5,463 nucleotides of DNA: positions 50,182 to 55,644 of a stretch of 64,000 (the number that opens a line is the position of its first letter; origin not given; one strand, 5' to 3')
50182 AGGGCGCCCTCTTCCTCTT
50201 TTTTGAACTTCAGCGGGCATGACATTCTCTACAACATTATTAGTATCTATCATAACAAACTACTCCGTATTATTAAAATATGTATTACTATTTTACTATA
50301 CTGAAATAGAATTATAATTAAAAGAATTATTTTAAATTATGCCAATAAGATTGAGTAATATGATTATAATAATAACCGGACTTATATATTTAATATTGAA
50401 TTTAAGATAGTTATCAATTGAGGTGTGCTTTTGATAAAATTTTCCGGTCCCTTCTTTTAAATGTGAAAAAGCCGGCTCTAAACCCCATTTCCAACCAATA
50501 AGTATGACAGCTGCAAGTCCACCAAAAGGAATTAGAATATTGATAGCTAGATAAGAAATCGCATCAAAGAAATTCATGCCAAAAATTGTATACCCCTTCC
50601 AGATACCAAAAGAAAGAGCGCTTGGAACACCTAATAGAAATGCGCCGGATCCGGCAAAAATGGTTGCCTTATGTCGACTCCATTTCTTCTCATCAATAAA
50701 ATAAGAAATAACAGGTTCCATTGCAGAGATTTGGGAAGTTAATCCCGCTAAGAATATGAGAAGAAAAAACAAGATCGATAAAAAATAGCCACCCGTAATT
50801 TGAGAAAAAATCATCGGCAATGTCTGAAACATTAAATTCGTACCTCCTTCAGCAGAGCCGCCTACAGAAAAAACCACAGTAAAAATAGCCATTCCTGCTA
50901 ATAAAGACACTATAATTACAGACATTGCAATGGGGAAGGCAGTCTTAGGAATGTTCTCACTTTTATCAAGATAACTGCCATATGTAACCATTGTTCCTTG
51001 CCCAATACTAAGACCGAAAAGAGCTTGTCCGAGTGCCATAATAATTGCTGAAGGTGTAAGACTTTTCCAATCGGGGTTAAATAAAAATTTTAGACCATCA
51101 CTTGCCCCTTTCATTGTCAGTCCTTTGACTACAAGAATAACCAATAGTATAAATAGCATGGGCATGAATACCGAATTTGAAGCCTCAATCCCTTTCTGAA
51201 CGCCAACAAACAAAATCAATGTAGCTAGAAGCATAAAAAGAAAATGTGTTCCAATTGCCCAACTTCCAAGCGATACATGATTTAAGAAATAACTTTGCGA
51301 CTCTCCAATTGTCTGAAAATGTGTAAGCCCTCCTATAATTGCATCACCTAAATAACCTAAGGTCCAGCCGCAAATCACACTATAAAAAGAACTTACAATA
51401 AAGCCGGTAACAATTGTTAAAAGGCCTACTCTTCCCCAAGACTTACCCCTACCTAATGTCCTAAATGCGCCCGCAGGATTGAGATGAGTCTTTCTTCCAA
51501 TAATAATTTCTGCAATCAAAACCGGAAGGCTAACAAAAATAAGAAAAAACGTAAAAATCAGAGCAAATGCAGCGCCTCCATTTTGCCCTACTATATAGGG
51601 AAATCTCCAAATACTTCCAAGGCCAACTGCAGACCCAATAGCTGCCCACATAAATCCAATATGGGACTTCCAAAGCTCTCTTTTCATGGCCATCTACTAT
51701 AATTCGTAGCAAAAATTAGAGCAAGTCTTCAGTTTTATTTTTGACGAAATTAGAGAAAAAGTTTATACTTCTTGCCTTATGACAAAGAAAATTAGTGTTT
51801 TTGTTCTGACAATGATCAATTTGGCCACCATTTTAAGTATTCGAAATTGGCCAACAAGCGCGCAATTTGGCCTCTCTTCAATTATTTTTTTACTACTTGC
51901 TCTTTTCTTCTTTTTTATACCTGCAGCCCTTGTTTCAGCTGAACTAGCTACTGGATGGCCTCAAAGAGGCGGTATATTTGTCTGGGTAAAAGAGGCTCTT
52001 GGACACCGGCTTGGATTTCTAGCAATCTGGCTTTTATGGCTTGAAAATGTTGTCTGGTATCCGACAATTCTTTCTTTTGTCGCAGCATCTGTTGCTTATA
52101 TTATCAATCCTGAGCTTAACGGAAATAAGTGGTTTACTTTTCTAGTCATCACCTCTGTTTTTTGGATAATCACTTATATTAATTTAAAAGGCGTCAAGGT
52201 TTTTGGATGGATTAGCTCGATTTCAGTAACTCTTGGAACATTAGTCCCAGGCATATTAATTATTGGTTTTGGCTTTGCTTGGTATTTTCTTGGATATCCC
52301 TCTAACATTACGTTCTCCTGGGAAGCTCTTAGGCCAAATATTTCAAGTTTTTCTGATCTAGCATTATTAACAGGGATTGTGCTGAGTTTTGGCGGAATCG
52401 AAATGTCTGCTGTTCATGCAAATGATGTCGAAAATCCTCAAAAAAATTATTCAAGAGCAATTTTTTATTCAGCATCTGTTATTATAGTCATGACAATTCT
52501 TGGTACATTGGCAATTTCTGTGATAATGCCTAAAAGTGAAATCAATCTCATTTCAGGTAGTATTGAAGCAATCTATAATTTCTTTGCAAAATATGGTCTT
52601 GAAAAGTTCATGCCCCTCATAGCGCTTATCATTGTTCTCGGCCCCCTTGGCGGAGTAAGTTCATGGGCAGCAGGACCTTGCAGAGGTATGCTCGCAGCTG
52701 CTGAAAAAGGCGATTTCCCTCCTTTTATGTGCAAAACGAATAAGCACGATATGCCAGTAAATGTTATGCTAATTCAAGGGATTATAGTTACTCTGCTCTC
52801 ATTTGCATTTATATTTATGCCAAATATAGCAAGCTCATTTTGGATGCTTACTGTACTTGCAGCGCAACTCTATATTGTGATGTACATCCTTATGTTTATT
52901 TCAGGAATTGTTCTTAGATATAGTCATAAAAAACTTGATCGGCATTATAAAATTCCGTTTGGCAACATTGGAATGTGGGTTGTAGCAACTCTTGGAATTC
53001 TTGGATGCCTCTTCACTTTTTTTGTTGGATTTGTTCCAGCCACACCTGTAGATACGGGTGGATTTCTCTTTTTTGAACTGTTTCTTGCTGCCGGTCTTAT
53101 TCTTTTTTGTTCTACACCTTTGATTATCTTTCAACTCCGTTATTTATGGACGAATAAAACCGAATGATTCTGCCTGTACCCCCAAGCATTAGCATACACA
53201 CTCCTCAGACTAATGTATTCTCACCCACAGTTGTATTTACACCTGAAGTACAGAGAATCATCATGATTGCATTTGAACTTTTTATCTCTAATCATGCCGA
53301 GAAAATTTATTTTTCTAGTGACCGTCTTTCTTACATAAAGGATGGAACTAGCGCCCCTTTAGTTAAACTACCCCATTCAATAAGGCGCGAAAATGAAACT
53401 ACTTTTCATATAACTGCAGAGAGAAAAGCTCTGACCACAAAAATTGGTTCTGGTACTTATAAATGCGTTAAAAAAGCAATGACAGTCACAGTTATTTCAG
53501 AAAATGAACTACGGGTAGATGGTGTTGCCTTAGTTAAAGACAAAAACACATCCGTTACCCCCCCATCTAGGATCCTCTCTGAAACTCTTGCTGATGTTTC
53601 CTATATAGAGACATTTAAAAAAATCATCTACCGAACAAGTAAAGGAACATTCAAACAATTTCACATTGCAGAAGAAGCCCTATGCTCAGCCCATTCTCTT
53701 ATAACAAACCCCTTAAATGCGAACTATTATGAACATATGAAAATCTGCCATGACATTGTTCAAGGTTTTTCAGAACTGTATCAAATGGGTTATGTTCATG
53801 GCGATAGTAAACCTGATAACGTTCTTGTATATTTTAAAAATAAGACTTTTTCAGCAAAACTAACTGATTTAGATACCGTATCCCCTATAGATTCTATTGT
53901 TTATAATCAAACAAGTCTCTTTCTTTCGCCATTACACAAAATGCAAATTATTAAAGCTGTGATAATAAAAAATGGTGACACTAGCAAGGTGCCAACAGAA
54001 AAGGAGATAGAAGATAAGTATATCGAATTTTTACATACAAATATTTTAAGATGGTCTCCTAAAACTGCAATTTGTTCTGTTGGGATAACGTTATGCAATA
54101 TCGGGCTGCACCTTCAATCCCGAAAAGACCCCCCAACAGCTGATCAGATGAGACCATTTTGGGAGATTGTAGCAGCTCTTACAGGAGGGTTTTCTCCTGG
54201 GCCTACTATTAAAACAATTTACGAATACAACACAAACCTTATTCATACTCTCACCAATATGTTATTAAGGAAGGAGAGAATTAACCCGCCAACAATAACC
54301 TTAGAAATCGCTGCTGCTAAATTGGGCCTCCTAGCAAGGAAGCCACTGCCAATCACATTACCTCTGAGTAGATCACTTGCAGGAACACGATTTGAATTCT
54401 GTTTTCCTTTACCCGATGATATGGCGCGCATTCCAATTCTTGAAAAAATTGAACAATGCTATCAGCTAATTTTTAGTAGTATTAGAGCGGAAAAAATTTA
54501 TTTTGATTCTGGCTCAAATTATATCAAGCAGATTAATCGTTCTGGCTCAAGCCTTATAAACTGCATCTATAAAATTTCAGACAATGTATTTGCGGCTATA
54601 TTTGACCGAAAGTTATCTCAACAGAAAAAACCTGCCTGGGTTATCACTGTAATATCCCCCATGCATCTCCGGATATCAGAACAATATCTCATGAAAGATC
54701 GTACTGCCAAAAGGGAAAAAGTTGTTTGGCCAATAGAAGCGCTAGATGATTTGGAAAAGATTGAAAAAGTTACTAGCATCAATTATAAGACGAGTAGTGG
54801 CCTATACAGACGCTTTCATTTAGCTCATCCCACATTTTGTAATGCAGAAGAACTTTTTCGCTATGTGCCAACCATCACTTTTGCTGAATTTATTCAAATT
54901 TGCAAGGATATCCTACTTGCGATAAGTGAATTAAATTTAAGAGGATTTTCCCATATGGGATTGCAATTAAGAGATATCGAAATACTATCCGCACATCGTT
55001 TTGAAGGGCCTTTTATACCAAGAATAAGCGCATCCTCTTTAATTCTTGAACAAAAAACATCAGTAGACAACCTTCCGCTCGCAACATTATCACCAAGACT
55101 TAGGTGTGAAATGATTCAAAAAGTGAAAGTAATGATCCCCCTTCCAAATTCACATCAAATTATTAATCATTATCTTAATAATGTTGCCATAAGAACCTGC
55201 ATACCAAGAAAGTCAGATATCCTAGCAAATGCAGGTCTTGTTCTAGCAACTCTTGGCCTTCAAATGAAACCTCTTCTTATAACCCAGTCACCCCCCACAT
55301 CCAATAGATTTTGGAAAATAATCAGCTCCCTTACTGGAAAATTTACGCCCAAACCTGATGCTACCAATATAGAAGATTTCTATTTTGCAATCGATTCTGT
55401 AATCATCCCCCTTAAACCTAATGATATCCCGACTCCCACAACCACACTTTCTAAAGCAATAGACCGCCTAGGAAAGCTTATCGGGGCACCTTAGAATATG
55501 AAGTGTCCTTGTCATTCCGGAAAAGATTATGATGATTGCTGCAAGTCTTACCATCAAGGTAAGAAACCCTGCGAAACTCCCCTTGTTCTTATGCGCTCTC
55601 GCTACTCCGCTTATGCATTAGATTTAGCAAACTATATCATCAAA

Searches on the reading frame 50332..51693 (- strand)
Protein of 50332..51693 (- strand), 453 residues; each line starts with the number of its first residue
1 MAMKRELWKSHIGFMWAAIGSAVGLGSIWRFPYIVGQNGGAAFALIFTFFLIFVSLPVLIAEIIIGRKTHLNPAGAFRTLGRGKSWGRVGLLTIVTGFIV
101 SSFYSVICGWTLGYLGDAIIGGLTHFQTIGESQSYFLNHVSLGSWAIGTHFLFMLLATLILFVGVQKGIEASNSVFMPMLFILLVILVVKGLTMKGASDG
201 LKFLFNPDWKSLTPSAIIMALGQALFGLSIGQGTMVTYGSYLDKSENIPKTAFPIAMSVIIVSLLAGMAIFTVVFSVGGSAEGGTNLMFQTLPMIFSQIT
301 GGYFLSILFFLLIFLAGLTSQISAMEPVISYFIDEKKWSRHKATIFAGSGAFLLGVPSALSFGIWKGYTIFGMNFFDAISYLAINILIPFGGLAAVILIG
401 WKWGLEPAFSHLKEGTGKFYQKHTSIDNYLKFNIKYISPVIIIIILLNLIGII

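Call 67: search_protein_families(library=pfam, proteins=[window:50332-51693:-], max_evalue=0.001)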
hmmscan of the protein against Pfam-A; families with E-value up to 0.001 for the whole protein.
window:50332-51693:- (453 aa): 1 family
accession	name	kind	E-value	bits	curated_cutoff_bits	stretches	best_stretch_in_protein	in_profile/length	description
PF00209.24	SNF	-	3.4e-57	194.8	27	2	152-448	182-479/524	Sodium:neurotransmitter symporter family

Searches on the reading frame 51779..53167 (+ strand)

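Call 69: search_protein_families(library=pfam, proteins=[window:51779-53167:+], max_evalue=0.0001)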
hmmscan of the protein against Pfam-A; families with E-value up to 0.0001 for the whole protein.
window:51779-53167:+ (462 aa): 2 families
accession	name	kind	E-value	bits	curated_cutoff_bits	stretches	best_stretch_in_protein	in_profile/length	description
PF13520.12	AA_permease_2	-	2.4e-65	221.6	27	1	6-432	2-419/427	Amino acid permease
PF00324.27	AA_permease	-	1.9e-27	96.6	24.6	1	17-443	13-452/470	Amino acid permease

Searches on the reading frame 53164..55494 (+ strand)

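Call 69: search_protein_families(library=pfam, proteins=[window:53164-55494:+], max_evalue=0.0001)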
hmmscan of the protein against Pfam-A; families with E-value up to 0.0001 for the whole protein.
window:53164-55494:+ (776 aa): 1 family
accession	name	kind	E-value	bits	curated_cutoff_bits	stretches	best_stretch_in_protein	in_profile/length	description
PF00069.31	Pkinase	-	6.6e-06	26.1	31.7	1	92-243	5-149/263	Protein kinase domain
